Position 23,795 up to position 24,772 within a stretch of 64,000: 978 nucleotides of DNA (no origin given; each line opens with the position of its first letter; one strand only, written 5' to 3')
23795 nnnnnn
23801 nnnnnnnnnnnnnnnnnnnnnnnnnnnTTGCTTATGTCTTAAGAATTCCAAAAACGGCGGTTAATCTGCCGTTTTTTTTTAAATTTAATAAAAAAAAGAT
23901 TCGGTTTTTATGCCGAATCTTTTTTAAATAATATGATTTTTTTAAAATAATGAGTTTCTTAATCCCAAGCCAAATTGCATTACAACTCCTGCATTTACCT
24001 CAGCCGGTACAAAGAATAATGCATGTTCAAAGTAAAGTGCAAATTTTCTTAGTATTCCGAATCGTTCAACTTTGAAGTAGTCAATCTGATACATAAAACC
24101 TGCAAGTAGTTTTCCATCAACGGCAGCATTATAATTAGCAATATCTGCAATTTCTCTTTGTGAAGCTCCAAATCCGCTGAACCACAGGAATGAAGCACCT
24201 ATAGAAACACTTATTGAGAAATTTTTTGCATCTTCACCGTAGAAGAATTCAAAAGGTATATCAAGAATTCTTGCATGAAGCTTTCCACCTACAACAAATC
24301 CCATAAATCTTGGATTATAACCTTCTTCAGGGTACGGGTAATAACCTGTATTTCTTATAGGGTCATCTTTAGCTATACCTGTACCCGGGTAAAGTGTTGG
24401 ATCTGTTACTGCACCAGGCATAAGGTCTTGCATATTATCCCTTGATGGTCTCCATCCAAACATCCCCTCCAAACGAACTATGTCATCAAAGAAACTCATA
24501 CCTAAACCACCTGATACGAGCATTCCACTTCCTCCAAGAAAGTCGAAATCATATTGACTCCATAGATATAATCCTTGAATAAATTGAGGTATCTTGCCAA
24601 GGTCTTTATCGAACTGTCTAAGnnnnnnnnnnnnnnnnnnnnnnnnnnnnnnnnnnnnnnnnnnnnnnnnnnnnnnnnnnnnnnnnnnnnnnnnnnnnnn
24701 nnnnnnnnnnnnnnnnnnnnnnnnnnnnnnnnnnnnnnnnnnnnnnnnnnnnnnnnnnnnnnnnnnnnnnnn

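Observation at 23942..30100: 2041-aa surface protein: signal peptide, coiled coil, more than a dozen Ig-like repeats, and a distinct C-terminal domain ending in Phe; own promoter and flanking terminators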

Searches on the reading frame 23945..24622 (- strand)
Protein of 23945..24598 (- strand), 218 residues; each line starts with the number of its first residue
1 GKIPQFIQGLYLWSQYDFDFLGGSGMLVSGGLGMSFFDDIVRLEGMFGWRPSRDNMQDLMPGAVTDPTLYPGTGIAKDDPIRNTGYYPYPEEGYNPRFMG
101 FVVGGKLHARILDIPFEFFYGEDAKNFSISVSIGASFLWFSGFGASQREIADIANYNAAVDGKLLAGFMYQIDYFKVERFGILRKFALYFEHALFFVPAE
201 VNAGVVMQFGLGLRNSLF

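Call 10: find_homologous_proteins(query=window:23945-24598:-)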
Query seq(218 aa) (218 aa): 5 proteins with E <= 0.001 among 166 candidates.
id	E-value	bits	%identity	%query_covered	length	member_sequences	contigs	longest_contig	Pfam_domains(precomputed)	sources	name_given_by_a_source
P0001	2.0e-55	206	49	100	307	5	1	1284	PF17957.8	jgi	-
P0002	1.1e-54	204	48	100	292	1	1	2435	-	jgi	jgi:hypothetical protein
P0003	1.7e-51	193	50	100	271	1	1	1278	-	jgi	jgi:hypothetical protein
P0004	3.4e-39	153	45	82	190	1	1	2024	-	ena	-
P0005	1.5e-9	56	28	100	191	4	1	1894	-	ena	-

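Call 25: search_protein_representatives(alignment_id=A2)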
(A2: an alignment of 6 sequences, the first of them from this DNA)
Query: 6 sequences, 209 profile positions. Proteins with E-value up to 0.001 (for the whole library): 240; up to 1e-10: 207; up to 1e-30: 100. The best 150 are listed.
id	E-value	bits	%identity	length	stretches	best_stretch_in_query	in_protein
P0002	9.7e-102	355.4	-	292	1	1-209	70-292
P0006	6.1e-101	352.8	-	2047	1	1-209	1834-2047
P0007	3.9e-94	330.5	-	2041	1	1-209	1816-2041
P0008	3.3e-92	324.3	-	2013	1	1-209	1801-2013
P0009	6.1e-92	323.4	-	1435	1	1-209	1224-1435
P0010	1.7e-90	318.7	-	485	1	1-209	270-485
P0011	5.4e-86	304.0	-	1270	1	1-209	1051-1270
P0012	6.4e-86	303.7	-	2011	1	1-209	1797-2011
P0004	5.2e-81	287.7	-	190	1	1-170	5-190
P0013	7.4e-80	283.9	-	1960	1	1-209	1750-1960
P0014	3.1e-79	281.9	-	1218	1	1-209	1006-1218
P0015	1.5e-63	230.7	-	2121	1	1-209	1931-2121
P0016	6.8e-49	182.8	-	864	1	1-209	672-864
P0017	2.5e-48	180.9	-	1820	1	1-209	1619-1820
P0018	4.3e-41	157.3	-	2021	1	1-209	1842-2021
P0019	9.7e-41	156.1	-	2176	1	1-209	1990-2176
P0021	2.1e-38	148.5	-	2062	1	5-209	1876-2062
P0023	1.2e-37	146.1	-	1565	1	2-209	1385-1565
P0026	2.9e-37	144.8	-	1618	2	84-209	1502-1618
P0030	9.9e-36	139.8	-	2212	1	1-209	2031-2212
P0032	1.2e-35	139.5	-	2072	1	1-209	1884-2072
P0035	1.9e-35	138.8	-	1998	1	1-209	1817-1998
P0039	3.7e-35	137.9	-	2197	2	83-209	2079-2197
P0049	5.8e-34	134.0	-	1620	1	2-209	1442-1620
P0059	4.3e-33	131.1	-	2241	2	83-209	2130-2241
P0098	7.5e-31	123.8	-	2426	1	1-209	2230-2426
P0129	9.7e-29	116.9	-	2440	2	84-209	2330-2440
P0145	7.6e-28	114.0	-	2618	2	83-209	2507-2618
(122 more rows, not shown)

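Call 26: predict_structure(alignment_id=A2)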
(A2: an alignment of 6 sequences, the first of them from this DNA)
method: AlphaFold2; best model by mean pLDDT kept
length: 226 residues; sequences in the alignment: 6
mean_pLDDT: 65.7   pTM: 0.60
mean pLDDT of the five models: 65.7, 60.6, 59.1, 57.6, 44.5
residues with pLDDT >= 90: 6; 70-90: 97; 50-70: 62; < 50: 61
segments of 3 or more residues with pLDDT < 50: 1-9, 29-32, 68-73, 77-83, 88-102, 152-168
pLDDT, mean of each block of 10 residues (from residue 1): 46 71 71 73 85 82 54 48 49 39 62 88 69 74 81 44 45 78 67 77 63 74 76
secondary structure, 60 per line:
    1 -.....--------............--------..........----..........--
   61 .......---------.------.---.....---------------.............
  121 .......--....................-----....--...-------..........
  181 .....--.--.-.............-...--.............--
elements in order: H2-6 E15-26 E35-44 E49-58 H61-67 H88-92 E108-127 E130-149 H155-158 E171-185 E193-205 E212-224

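Call 30: list_cluster_members(proteins=[P0007, P0006, P0008, P0013, P0015, P0018, P0019, P0026, P0030, P0039])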
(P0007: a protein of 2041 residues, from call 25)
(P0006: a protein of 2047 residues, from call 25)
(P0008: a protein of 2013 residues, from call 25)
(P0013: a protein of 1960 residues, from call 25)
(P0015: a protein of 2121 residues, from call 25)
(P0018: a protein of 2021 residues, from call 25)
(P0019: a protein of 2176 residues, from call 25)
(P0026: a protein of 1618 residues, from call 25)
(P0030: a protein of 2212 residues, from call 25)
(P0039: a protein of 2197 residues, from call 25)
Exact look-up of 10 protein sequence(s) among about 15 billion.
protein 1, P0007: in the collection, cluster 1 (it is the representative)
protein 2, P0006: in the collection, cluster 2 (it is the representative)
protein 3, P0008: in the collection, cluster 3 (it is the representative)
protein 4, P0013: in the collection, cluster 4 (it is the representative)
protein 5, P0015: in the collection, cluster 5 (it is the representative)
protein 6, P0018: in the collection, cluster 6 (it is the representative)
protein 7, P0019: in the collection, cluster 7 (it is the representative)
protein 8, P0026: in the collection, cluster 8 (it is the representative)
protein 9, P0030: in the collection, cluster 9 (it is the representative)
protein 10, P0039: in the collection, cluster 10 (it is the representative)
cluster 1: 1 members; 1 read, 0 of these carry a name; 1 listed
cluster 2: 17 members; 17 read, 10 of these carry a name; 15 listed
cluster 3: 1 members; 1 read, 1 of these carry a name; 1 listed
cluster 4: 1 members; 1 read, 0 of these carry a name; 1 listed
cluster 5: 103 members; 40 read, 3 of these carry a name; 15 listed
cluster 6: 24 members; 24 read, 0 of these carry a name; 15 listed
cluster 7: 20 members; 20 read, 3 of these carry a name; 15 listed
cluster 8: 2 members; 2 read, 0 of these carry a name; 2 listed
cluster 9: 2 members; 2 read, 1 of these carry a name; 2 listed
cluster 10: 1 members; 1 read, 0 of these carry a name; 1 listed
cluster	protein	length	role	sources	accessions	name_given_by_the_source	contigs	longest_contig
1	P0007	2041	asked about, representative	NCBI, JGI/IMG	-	-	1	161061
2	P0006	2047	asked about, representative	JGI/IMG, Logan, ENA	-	hypothetical protein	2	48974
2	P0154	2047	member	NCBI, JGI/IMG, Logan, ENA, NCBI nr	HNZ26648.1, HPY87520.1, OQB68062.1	MAG TPA: Ig-like domain-containing protein [Spirochaetota bacterium] | MAG: hypothetical protein BWX91_01314 [Spirochaetes bacterium ADurb.Bin133]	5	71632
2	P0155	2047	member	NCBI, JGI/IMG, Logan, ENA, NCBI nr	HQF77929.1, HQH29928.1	MAG TPA: Ig-like domain-containing protein [Spirochaetota bacterium] | Ig-like domain-containing protein [Spirochaetota bacterium]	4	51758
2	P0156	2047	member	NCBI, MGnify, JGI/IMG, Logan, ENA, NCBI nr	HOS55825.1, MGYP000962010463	MAG TPA: Ig-like domain-containing protein [Spirochaetota bacterium] | FL=1 | Ig-like domain-containing protein [Spirochaetota bacterium]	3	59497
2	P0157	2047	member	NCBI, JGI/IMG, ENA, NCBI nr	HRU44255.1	MAG TPA: Ig-like domain-containing protein [Spirochaetota bacterium] | Ig-like domain-containing protein [Spirochaetota bacterium]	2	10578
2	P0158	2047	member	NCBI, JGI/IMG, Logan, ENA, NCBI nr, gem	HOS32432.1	MAG TPA: Ig-like domain-containing protein [Spirochaetota bacterium] | Ig-like domain-containing protein [Spirochaetota bacterium]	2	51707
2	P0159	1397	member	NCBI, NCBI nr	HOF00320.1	MAG TPA: Ig-like domain-containing protein, partial [Spirochaetota bacterium] | Ig-like domain-containing protein [Spirochaetota bacterium]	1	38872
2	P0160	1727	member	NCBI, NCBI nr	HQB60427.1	MAG TPA: Ig-like domain-containing protein, partial [Spirochaetota bacterium] | Ig-like domain-containing protein [Spirochaetota bacterium]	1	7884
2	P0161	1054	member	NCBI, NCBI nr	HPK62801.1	MAG TPA: Ig-like domain-containing protein, partial [Spirochaetota bacterium] | Ig-like domain-containing protein [Spirochaetota bacterium]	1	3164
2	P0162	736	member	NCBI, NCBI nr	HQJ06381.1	MAG TPA: hypothetical protein PLI57_08380, partial [Spirochaetota bacterium] | hypothetical protein [Spirochaetota bacterium]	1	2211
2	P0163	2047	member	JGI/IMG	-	-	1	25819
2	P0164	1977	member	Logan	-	-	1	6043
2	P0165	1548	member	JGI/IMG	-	-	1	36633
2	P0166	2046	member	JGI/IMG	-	-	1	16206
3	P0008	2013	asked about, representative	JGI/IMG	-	hypothetical protein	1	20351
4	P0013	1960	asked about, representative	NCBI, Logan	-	-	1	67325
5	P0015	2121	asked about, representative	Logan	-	-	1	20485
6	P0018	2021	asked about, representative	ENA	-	-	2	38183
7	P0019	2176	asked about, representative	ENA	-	-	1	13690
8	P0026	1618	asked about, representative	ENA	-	-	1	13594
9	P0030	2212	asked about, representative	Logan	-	-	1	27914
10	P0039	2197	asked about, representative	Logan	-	-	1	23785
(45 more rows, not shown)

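Call 40: predict_structure(alignment_id=A3)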
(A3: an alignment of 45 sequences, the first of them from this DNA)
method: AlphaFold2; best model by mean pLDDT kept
length: 226 residues; sequences in the alignment: 45
mean_pLDDT: 80.7   pTM: 0.75
mean pLDDT of the five models: 80.7, 79.8, 78.6, 78.2, 78.1
residues with pLDDT >= 90: 115; 70-90: 49; 50-70: 39; < 50: 23
segments of 3 or more residues with pLDDT < 50: 1-3, 79-84, 88-91, 94-101
pLDDT, mean of each block of 10 residues (from residue 1): 51 85 85 84 94 94 74 54 49 46 76 98 95 95 95 61 78 96 86 93 87 94 93
secondary structure, 60 per line:
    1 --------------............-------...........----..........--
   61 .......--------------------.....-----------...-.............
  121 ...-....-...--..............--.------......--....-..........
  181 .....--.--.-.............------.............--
elements in order: E15-26 E34-44 E49-58 H61-67 H88-92 E108-123 H125-128 E135-148 H158-163 H166-169 E171-185 E193-205 E212-224

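Call 43: find_related_loci(query=A2, collection=genome_contigs, flank=10000)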
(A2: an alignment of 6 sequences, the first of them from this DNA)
Query A2 (226 aa) in genome_contigs; peptide patterns used: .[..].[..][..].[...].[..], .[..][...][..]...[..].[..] (x = any residue, [..] = any of these).
148 stretches matched a pattern; 69 encode a relative of the query (tblastn E <= 1e-3); 69 distinct loci.
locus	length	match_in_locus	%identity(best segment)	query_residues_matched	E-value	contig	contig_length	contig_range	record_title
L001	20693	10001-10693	71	1-226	3e-115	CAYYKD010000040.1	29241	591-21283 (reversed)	MAG TPA_asm: uncultured Spirochaetales bacterium isolate binchicken_co113_85 genome assembly, contig: NODE_1723_length_2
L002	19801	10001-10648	53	1-226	2e-73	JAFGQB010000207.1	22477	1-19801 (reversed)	MAG: Spirochaetes bacterium isolate Zod_Metabat.719 k87_5312972, whole genome shotgun sequence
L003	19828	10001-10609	51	1-226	1e-69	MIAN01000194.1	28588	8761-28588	MAG: Spirochaetes bacterium GWB1_27_13 gwb1_scaffold_5889, whole genome shotgun sequence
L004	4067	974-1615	50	1-226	1e-69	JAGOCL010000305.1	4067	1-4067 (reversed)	MAG: Spirochaetes bacterium isolate Go_SlDig_bin_318 Go_SlDig_79212_length_4067_cov_7.084518, whole genome shotgun seque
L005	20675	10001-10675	47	1-226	1e-68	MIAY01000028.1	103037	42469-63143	MAG: Spirochaetes bacterium GWE1_32_154 gwe1_scaffold_42, whole genome shotgun sequence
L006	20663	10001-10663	49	1-225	9e-65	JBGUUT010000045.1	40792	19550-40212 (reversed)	MAG: Spirochaetota bacterium isolate fecal_MAG_478 fecal_MAG_478_contig_0045, whole genome shotgun sequence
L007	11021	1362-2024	49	1-225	5e-65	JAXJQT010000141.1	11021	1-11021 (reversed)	MAG: Spirochaetota bacterium isolate DOME_MAG_2687 2687_C0211_k141_122873, whole genome shotgun sequence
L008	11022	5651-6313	49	1-225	7e-65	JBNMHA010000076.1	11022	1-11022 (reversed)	MAG: Spirochaetales bacterium isolate CM_BacRGI584.134 k141_90563_length_11022_cov_13.0000, whole genome shotgun sequenc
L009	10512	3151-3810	48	1-226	6e-65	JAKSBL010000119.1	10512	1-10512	MAG: Spirochaetes bacterium isolate MAG.183 k141_2230766, whole genome shotgun sequence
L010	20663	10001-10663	50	1-225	2e-64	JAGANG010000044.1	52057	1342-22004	MAG: Spirochaetales bacterium isolate RGIG8597 Water_deer_Cecum.Co__c774329, whole genome shotgun sequence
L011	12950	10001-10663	47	1-225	1e-62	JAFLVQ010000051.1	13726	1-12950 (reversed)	MAG: Spirochaetales bacterium isolate HAN109 Seq51, whole genome shotgun sequence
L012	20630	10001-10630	49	2-226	8e-61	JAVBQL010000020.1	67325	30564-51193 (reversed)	MAG: Spirochaetota bacterium isolate EPI_MAG_00166 c_000004247907, whole genome shotgun sequence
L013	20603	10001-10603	47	1-226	1e-60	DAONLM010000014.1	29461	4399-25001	MAG TPA_asm: Spirochaetota bacterium isolate AMR_MDS_3687 NODE_1409_length_29461_cov_11.980616, whole genome shotgun seq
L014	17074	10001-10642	47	2-224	2e-60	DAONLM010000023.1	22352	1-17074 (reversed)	MAG TPA_asm: Spirochaetota bacterium isolate AMR_MDS_3687 NODE_2027_length_22352_cov_11.164506, whole genome shotgun seq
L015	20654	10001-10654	49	2-226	6e-56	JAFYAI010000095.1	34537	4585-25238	MAG: Spirochaetales bacterium isolate RGIG6909 Sheep_Rumen-5__c1128283, whole genome shotgun sequence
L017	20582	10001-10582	27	1-226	1e-22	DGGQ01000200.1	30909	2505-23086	MAG TPA_asm: Treponema sp. UBA3870 UBA3870_contig_36150, whole genome shotgun sequence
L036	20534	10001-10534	30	1-226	3e-18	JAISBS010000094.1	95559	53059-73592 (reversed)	MAG: Treponema sp. isolate Gx481_bin31 k119_3141399, whole genome shotgun sequence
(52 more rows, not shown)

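Call 50: search_protein_families(library=pfam, proteins=[L017:2949-3821:+, L015:10666-12372:+, L036:1231-2241:+], max_evalue=0.001)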
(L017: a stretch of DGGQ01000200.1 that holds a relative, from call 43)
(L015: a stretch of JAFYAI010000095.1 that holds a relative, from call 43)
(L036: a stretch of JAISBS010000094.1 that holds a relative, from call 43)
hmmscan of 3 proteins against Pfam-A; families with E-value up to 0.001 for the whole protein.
L017:2949-3821:+ (290 aa): 1 family
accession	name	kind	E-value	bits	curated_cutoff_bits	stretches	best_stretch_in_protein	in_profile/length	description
PF02146.23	SIR2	-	1.1e-53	182.3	24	1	66-243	1-180/180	Sir2 family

L015:10666-12372:+ (568 aa): 5 families
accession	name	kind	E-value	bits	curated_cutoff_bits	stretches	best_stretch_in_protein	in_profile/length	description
PF00005.33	ABC_tran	-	5.6e-44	150.5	25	2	48-214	2-137/137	ABC transporter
PF12848.13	ABC_tran_Xtn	-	2.3e-18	66.5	25.9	1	254-332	2-78/85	ABC transporter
PF13304.12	AAA_21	-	3.4e-11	44.2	27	1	60-109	2-63/304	AAA domain, putative AbiEii toxin, Type IV TA system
PF02463.25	SMC_N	-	1.5e-06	28.3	40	0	335-539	97-212/220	RecF/RecN/SMC N terminal domain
PF13555.12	AAA_29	-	0.00029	21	27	0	47-74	12-39/61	P-loop containing region of AAA domain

L036:1231-2241:+ (336 aa): 0 families
